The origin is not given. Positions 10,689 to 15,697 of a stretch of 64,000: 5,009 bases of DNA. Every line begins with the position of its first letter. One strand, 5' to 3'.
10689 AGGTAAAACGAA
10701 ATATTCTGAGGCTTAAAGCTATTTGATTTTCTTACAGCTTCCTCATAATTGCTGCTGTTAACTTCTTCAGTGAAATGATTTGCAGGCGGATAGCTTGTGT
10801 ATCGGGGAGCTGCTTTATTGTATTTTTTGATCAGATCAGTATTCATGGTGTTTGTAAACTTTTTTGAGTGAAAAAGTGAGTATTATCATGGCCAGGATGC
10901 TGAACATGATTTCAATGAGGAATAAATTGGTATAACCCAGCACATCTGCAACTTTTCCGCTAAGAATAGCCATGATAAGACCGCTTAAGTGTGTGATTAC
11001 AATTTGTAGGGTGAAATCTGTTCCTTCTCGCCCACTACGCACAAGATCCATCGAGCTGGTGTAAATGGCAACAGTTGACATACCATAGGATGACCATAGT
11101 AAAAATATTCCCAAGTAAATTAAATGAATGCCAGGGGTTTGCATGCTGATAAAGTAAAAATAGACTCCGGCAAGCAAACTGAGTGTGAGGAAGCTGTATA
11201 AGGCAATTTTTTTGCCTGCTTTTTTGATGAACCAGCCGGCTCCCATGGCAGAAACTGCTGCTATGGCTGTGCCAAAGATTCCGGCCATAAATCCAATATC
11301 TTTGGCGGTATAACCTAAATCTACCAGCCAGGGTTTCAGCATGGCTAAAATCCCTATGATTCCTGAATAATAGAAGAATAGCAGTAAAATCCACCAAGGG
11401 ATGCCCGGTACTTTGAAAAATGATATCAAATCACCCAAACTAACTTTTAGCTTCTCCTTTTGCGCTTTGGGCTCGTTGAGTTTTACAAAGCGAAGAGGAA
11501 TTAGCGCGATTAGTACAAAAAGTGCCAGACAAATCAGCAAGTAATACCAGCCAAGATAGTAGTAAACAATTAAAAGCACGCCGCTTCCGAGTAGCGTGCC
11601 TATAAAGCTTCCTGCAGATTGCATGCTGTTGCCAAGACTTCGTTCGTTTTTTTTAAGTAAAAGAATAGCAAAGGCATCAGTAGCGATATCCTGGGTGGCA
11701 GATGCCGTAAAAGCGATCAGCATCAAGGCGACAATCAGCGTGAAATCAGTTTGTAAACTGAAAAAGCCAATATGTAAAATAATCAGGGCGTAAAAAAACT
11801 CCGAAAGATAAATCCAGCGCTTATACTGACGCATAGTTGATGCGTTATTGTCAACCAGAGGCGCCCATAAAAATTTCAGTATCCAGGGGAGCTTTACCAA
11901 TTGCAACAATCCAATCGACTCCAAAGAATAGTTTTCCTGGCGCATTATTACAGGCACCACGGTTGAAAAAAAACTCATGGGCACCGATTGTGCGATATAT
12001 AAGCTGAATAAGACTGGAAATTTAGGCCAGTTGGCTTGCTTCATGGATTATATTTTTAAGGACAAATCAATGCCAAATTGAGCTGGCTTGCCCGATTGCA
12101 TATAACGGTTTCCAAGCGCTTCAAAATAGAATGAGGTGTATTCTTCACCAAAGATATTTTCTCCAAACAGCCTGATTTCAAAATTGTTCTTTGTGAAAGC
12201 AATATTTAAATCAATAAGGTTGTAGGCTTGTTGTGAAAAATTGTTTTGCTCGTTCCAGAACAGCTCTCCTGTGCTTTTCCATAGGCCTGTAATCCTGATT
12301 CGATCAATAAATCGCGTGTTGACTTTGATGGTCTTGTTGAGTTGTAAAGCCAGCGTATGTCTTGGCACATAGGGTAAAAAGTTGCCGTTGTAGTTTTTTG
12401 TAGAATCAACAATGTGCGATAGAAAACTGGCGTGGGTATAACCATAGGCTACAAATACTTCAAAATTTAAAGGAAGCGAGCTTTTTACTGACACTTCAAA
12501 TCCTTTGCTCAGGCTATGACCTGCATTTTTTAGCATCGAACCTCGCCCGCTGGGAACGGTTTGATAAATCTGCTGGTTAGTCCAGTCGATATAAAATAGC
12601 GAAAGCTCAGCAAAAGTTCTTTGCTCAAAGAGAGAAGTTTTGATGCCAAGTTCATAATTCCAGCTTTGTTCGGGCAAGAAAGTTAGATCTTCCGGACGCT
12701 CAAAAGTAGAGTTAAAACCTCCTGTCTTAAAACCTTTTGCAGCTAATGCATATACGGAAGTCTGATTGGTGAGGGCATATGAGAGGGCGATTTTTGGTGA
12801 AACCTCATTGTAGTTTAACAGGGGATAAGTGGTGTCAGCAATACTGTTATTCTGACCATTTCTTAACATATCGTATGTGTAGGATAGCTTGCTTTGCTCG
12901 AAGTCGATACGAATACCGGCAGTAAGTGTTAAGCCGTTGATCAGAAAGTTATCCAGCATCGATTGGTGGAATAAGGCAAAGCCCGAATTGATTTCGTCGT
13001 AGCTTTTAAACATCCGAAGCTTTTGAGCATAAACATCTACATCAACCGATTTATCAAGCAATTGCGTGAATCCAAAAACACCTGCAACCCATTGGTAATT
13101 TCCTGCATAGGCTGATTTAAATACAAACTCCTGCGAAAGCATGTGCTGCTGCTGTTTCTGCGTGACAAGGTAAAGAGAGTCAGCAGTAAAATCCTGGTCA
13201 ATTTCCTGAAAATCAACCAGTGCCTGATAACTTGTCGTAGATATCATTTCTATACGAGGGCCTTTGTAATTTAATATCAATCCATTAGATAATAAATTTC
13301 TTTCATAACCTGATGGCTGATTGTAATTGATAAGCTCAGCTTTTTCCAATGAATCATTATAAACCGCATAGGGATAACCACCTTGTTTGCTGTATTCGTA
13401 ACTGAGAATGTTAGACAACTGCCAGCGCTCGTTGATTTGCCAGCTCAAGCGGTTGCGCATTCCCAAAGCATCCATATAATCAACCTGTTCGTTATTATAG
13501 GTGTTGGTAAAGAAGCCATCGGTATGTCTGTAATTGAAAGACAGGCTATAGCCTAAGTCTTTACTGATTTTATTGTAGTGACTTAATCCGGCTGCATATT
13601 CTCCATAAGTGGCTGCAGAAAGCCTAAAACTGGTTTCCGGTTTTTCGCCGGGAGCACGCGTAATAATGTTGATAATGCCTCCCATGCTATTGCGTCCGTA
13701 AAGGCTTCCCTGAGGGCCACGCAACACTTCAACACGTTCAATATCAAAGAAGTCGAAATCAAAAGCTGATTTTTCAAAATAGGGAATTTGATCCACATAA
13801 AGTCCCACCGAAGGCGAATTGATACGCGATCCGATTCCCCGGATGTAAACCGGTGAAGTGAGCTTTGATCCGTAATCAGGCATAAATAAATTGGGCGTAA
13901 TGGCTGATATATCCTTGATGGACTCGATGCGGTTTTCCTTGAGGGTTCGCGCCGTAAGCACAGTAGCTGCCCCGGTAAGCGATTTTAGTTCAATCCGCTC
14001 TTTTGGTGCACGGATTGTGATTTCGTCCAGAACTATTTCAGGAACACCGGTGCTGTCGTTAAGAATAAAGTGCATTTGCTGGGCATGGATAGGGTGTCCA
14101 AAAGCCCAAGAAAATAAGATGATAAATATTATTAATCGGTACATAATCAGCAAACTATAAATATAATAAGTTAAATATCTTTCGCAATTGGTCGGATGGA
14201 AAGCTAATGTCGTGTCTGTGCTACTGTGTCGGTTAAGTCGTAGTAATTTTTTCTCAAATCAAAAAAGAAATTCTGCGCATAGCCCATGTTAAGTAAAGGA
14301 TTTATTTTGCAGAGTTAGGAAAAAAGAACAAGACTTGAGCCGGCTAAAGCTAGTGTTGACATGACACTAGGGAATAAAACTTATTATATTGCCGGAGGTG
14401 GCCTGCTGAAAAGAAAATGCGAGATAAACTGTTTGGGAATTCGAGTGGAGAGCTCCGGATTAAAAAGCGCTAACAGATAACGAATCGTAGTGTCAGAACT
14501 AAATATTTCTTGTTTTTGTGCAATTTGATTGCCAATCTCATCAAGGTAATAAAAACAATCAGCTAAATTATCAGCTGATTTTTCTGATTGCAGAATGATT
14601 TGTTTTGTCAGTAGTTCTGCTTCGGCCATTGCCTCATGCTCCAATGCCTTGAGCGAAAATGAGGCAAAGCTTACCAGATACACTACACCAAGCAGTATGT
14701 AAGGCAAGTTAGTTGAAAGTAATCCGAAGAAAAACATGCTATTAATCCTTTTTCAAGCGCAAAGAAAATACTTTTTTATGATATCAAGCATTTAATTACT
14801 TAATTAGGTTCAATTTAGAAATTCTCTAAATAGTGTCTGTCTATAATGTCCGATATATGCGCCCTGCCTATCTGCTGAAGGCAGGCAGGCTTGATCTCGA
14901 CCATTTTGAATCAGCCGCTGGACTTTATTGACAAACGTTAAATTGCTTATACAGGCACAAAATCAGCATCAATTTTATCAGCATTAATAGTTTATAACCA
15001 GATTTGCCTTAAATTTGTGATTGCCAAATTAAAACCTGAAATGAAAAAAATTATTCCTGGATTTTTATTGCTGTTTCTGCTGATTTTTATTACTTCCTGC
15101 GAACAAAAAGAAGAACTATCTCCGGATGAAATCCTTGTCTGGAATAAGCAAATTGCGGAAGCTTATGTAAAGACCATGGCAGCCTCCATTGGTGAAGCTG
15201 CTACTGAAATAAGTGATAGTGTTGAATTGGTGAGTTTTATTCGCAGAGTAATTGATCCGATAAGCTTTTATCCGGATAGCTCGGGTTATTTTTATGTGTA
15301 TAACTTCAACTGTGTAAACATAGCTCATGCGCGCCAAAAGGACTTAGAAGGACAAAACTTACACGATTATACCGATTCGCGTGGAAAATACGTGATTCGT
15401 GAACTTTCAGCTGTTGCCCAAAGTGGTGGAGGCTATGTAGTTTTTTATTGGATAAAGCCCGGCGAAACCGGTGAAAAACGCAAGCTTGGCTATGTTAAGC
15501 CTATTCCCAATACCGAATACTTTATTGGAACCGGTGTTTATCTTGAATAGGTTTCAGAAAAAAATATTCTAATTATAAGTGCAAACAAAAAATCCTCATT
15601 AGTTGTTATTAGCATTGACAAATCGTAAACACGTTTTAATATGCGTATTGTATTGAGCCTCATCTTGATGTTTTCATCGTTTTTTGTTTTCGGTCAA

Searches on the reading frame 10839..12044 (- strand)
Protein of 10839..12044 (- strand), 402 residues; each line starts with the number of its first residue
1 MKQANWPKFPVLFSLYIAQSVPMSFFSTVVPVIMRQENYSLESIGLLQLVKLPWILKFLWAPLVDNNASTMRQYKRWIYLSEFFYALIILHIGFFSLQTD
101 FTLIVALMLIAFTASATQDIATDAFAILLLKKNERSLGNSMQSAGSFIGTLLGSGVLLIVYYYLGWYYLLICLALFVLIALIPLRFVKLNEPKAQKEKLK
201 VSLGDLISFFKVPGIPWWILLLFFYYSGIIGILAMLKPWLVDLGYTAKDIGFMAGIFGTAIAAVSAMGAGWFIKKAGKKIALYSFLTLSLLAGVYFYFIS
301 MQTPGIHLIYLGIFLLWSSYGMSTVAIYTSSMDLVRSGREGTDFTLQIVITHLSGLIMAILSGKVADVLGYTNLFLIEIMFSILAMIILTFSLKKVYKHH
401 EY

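Call 58: search_protein_families(library=pfam, proteins=[window:10839-12044:-], max_evalue=0.00001)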
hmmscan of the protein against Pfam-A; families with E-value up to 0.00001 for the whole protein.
window:10839-12044:- (402 aa): 2 families
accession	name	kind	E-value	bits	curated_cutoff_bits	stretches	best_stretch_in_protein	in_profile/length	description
PF07690.21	MFS_1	-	1e-25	90.9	33.4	1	12-342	1-330/347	Major Facilitator Superfamily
PF13000.13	Acatn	-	6e-09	35.4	23.7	1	9-158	2-175/546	Acetyl-coenzyme A transporter 1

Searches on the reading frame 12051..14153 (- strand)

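Call 58: search_protein_families(library=pfam, proteins=[window:12051-14153:-], max_evalue=0.00001)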
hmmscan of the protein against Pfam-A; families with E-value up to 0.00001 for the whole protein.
window:12051-14153:- (701 aa): 2 families
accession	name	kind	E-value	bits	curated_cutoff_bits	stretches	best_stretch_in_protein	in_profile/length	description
PF00593.30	TonB_dep_Rec_b-barrel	-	9.1e-33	115.2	27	1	200-667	26-436/436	TonB dependent receptor-like, beta-barrel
PF07715.20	Plug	-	2.2e-17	64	23.9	1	56-160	2-107/107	TonB-dependent Receptor Plug Domain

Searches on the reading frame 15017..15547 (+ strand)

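Call 58: search_protein_families(library=pfam, proteins=[window:15017-15547:+], max_evalue=0.00001)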
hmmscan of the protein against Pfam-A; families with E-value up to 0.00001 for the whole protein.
window:15017-15547:+ (177 aa): 2 families
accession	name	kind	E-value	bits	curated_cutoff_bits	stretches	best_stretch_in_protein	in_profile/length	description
PF08269.17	dCache_2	-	3.4e-28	99.1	26.5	1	49-177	57-184/298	Cache domain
PF17200.10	sCache_2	-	4.5e-24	85.6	25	1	85-177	50-143/155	Single Cache domain 2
